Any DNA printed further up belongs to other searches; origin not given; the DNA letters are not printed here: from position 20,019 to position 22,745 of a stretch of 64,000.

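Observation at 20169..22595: Secreted penicillin-acylase-family Ntn hydrolase inside a FAAL-primed cluster: candidate prodrug deacylase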

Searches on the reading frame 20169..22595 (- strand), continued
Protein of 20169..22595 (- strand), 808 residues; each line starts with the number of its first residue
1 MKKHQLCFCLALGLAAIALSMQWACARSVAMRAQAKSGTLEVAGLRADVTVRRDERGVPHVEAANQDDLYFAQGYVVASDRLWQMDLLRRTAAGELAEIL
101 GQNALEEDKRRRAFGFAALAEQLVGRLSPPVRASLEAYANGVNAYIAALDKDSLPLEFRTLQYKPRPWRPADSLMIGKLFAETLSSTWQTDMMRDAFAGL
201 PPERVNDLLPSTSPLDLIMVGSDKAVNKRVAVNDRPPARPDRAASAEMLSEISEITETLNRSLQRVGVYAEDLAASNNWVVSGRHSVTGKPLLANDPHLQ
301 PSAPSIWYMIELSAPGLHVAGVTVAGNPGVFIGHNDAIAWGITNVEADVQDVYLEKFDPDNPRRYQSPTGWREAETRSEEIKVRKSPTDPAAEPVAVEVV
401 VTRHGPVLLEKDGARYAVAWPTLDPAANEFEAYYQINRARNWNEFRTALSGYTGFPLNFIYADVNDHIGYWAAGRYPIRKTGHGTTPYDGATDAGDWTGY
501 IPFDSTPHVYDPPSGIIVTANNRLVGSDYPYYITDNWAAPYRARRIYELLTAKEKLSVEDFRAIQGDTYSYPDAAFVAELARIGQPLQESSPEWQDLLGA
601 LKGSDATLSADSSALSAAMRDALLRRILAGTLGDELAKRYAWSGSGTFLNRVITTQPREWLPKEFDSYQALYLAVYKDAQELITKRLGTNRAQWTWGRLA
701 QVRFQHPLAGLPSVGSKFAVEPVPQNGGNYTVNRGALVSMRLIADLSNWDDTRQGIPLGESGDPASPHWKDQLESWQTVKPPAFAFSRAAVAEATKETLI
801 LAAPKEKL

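Call 18: find_encoding_contigs(protein=P0039, flank=10000, max_places=2)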
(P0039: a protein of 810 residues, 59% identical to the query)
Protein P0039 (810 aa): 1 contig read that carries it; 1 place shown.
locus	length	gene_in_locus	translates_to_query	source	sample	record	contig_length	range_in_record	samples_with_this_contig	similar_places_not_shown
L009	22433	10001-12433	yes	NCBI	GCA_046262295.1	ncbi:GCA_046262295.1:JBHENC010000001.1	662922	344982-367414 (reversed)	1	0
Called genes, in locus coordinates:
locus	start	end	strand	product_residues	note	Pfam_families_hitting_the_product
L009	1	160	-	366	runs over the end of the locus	PF04551:GcpE, PF26540:GcpE_C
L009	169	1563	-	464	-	PF02163:Peptidase_M50, PF17820:PDZ_6 (weak), PF21558:Pept_S41_N_bact (faint), PF00595:PDZ (weak), PF13180:PDZ_2, PF17820:PDZ_6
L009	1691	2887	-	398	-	PF02670:DXP_reductoisom, PF08436:DXP_redisom_C, PF13288:DXPR_C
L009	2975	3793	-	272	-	PF01148:CTP_transf_1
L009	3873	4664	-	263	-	PF01255:Prenyltransf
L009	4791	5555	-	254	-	PF01416:PseudoU_synth_1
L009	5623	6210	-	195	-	PF00156:Pribosyltran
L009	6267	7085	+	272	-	PF00929:RNase_T, PF16473:Rv2179c-like (faint)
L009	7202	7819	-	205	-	PF09335:VTT_dom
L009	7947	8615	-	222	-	PF09335:VTT_dom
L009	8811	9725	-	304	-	-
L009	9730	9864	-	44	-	-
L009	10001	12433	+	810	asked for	PF01804:Penicil_amidase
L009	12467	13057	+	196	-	PF02834:LigT_PEase, PF13563:2_5_RNA_ligase2, PF02834:LigT_PEase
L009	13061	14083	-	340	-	PF01145:Band_7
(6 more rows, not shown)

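Call 19: find_related_loci(query=window:20169-22595:-, collection=genome_contigs, flank=10000)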
Query window:20169-22595:- (808 aa) in genome_contigs; peptide patterns used: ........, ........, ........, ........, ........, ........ (x = any residue, [..] = any of these).
42 stretches matched a pattern; 4 encode a relative of the query (tblastn E <= 1e-3); 4 distinct loci.
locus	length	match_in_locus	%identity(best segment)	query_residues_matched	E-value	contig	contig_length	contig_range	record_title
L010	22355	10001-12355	59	31-805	0e+0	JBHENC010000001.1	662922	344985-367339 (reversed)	MAG: Pyrinomonadaceae bacterium isolate S4_bin.28.strict S4_NODE_1, whole genome shotgun sequence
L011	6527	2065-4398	48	14-801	0e+0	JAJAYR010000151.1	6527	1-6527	MAG: Pyrinomonadaceae bacterium isolate CAN_BIN16 c_000000054798, whole genome shotgun sequence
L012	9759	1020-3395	53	6-801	0e+0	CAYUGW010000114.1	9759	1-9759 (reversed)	MAG TPA_asm: uncultured Blastocatellaceae bacterium isolate SRP072547_co1_437 genome assembly, contig: NODE_13994_length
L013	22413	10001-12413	44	1-802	2e-76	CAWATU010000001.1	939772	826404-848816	MAG: uncultured Acidobacteriota bacterium isolate MFD04212.bin.1.138 genome assembly, contig: contig_13931, whole genome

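Call 21: find_related_loci(query=A1, collection=metagenome_contigs, flank=10000)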
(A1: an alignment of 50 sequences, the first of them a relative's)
Query A1 (808 aa) in metagenome_contigs; peptide patterns used: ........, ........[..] (x = any residue, [..] = any of these).
600 stretches matched a pattern (row limit reached: there are more); 596 encode a relative of the query (tblastn E <= 1e-3); the best 80 are kept; 80 distinct loci.
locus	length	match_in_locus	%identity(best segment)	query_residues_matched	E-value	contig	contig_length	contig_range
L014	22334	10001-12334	64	25-801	0e+0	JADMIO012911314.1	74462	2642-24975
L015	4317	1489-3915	52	1-805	0e+0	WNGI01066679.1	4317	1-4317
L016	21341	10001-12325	53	33-805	0e+0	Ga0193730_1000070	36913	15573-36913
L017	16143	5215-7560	56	27-801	0e+0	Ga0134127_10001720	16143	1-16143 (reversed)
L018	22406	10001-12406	51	7-805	0e+0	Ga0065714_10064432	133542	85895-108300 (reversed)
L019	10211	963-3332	52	1-801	0e+0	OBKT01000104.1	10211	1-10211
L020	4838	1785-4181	51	19-805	0e+0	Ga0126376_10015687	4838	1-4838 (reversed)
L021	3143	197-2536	51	33-807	0e+0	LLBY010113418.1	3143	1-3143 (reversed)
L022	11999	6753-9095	53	12-794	0e+0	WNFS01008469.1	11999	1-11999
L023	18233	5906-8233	49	26-801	0e+0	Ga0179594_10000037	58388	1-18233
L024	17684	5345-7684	49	29-807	0e+0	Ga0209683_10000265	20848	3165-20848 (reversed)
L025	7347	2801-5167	47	13-801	0e+0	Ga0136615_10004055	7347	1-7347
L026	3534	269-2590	47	6-801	0e+0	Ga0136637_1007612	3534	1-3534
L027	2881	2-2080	53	134-801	0e+0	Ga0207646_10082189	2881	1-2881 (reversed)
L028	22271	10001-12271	48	42-801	0e+0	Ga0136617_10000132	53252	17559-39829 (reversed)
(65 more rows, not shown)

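Call 28: find_encoding_contigs(protein=P0030, flank=10000, max_places=1)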
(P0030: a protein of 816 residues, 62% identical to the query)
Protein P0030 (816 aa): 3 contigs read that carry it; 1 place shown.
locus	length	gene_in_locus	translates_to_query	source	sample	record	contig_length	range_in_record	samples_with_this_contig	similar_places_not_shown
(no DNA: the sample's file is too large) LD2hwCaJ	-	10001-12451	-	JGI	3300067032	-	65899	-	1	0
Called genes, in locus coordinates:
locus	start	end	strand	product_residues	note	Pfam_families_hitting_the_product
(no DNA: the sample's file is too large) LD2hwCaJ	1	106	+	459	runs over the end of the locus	-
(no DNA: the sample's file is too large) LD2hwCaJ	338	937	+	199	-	-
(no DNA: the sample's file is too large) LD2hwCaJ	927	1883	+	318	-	PF22483:Mu-transpos_C_2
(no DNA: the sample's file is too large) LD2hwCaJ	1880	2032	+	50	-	-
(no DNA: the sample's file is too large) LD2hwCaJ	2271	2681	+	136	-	PF01695:IstB_IS21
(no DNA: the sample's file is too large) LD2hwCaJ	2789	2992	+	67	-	-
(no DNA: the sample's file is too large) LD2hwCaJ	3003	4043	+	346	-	PF01370:Epimerase, PF04321:RmlD_sub_bind, PF16363:GDP_Man_Dehyd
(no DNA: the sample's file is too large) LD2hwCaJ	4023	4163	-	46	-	-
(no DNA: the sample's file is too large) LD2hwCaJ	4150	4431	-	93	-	-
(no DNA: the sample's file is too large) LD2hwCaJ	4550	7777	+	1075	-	PF00668:Condensation, PF00501:AMP-binding, PF13193:AMP-binding_C, PF00550:PP-binding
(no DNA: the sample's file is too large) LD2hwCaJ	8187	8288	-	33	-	-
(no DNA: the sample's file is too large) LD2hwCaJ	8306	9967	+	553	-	PF00534:Glycos_transf_1, PF13692:Glyco_trans_1_4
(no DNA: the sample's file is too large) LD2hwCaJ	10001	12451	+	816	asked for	PF01804:Penicil_amidase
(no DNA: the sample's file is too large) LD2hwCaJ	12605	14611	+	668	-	PF02543:Carbam_trans_N, PF16861:Carbam_trans_C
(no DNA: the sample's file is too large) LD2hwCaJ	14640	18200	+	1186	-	PF00501:AMP-binding, PF23024:AMP-dom_DIP2-like, PF24919:Mug62, PF00550:PP-binding, PF23297:ACP_SdgA_C, PF00668:Condensation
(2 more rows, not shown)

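Call 29: find_encoding_contigs(protein=P0033, flank=10000, max_places=1)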
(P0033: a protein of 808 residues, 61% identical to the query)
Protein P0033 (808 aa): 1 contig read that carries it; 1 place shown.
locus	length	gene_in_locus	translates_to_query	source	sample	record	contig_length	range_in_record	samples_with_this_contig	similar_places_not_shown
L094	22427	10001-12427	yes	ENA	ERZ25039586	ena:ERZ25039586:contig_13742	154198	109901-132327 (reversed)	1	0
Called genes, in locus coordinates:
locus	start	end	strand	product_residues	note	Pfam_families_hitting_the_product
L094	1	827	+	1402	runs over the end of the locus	PF00668:Condensation, PF00501:AMP-binding, PF13193:AMP-binding_C, PF00550:PP-binding, PF00668:Condensation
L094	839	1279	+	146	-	PF02668:TauD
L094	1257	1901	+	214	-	PF02668:TauD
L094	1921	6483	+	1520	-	PF00668:Condensation, PF00501:AMP-binding, PF13193:AMP-binding_C, PF00550:PP-binding, PF00668:Condensation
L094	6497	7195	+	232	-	PF00534:Glycos_transf_1 (weak)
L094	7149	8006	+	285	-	PF13692:Glyco_trans_1_4, PF00534:Glycos_transf_1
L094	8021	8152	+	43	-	-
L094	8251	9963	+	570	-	PF00664:ABC_membrane, PF02463:SMC_N (faint), PF00005:ABC_tran, PF13304:AAA_21 (faint)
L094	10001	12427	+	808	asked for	PF01804:Penicil_amidase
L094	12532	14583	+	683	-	PF00501:AMP-binding, PF23024:AMP-dom_DIP2-like, PF00550:PP-binding, PF23297:ACP_SdgA_C (weak)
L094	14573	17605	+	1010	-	PF00668:Condensation, PF00501:AMP-binding, PF13193:AMP-binding_C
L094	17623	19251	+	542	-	PF00550:PP-binding, PF00668:Condensation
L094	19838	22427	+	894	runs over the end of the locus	PF00668:Condensation, PF00501:AMP-binding, PF13193:AMP-binding_C, PF00550:PP-binding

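Call 30: find_encoding_contigs(protein=P0022, flank=10000, max_places=1)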
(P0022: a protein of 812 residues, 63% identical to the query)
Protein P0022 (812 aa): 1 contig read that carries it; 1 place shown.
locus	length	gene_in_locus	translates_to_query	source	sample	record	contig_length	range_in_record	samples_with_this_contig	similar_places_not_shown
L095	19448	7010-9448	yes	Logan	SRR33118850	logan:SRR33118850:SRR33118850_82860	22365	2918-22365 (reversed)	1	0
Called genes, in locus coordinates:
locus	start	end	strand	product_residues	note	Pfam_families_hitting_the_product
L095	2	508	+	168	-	?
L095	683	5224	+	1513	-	PF00668:Condensation, PF00501:AMP-binding, PF13193:AMP-binding_C, PF00550:PP-binding, PF00668:Condensation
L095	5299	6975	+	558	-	PF00664:ABC_membrane, PF00005:ABC_tran, PF02463:SMC_N (faint), PF13304:AAA_21 (faint)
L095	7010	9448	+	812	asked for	PF01804:Penicil_amidase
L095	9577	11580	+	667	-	PF02543:Carbam_trans_N, PF16861:Carbam_trans_C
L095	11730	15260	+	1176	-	PF00501:AMP-binding, PF23024:AMP-dom_DIP2-like, PF24919:Mug62 (weak), PF00550:PP-binding, PF23297:ACP_SdgA_C, PF00668:Condensation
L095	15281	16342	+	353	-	PF02668:TauD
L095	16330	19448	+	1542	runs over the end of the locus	PF00668:Condensation, PF00501:AMP-binding, PF13193:AMP-binding_C, PF00550:PP-binding, PF00668:Condensation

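Call 34: find_encoding_contigs(protein=P0024, flank=10000, max_places=1)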
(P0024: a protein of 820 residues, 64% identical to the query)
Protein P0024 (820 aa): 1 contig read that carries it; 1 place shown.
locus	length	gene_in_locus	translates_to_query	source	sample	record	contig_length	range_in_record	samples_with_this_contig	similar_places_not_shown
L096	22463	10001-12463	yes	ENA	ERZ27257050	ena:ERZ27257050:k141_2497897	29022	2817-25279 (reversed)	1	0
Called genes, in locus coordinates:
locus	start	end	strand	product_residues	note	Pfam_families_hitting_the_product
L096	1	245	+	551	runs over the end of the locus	PF18456:CmlA_N, PF00753:Lactamase_B (weak), PF13483:Lactamase_B_3, PF12706:Lactamase_B_2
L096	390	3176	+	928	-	PF13620:CarboxypepD_reg, PF25183:OMP_b-brl_4, PF00593:TonB_dep_Rec_b-barrel (weak), PF25183:OMP_b-brl_4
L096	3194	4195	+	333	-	PF00291:PALP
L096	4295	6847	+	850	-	PF12704:MacB_PCD, PF02687:FtsX, PF12704:MacB_PCD, PF02687:FtsX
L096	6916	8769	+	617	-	PF00664:ABC_membrane, PF00005:ABC_tran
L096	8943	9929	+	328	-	PF07732:Cu-oxidase_3, PF07731:Cu-oxidase_2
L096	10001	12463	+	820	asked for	PF01804:Penicil_amidase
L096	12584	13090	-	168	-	PF05163:DinB, PF12867:DinB_2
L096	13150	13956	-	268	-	PF01292:Ni_hydr_CYTB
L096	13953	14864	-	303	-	PF13237:Fer4_10 (faint), PF12797:Fer4_2 (faint), PF12837:Fer4_6 (faint), PF12838:Fer4_7, PF13187:Fer4_9 (weak), PF13247:Fer4_11, PF14697:Fer4_21 (weak), PF09163:Form-deh_trans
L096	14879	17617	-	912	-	PF00384:Molybdopterin, PF01568:Molydop_binding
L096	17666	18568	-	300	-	PF04879:Molybdop_Fe4S4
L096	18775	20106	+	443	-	PF04101:Glyco_tran_28_C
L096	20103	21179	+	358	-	PF13439:Glyco_transf_4 (weak), PF00534:Glycos_transf_1, PF13692:Glyco_trans_1_4, PF13524:Glyco_trans_1_2 (weak)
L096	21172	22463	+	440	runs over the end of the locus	PF13439:Glyco_transf_4 (weak), PF20706:GT4-conflict, PF00534:Glycos_transf_1, PF13692:Glyco_trans_1_4, PF13524:Glyco_trans_1_2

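Call 44: predict_structure(alignment_id=A1)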
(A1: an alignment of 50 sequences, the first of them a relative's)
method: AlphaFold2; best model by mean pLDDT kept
length: 808 residues; sequences in the alignment: 50
mean_pLDDT: 86.4   pTM: 0.86
mean pLDDT of the five models: 86.4, 85.1, 84.8, 84.6, 81.7
residues with pLDDT >= 90: 450; 70-90: 289; 50-70: 35; < 50: 34
segments of 3 or more residues with pLDDT < 50: 1-3, 20-34, 227-241
pLDDT, mean of each block of 10 residues (from residue 1): 60 62 37 61 92 92 97 96 93 92 90 92 92 97 95 88 93 92 76 76 85 88 64 42 65 82 81 73 96 88 86 96 93 96 86 88 90 92 87 92 90 85 89 95 97 92 97 90 67 85 95 93 87 85 93 94 92 93 92 94 88 92 93 83 88 92 94 97 95 91 85 83 87 82 93 84 77 82 92 94 75
secondary structure, 60 per line:
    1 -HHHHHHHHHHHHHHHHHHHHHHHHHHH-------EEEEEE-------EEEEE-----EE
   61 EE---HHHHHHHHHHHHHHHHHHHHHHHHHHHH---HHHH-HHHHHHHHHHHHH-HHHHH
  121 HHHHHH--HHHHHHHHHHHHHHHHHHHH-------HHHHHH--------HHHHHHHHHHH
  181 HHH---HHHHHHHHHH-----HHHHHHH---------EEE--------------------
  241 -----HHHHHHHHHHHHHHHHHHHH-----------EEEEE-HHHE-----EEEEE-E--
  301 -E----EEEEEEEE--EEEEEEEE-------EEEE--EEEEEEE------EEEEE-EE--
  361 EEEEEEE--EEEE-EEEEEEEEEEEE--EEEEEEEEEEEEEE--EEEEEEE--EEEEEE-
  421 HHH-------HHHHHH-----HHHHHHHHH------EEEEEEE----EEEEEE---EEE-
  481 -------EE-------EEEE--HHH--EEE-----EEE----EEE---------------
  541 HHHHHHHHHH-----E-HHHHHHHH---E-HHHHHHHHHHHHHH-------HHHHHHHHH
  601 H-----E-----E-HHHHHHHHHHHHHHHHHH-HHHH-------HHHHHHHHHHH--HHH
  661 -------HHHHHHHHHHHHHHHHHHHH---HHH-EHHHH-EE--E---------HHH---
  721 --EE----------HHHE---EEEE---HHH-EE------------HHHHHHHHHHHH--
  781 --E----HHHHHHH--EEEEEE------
elements in order (helices of 4 or more, strands of 3 or more residues): H2-28 E36-41 E49-53 E59-62 H66-93 H97-100 H102-114 H116-126 H129-148 H156-161 H170-183 H187-196 H202-208 E218-220 H246-265 E277-281 E292-296 E307-314 E317-324 E332-335 E338-344 E351-355 E361-367 E370-373 E375-386 E389-402 E405-411 E414-419 H431-436 H442-450 E457-463 E468-473 E477-479 E497-500 E508-510 E516-518 E523-525 H541-550 H558-565 H571-584 H592-601 H615-632 H634-637 H645-655 H668-687 H696-699 E742-745 H767-778 H788-794 E797-802
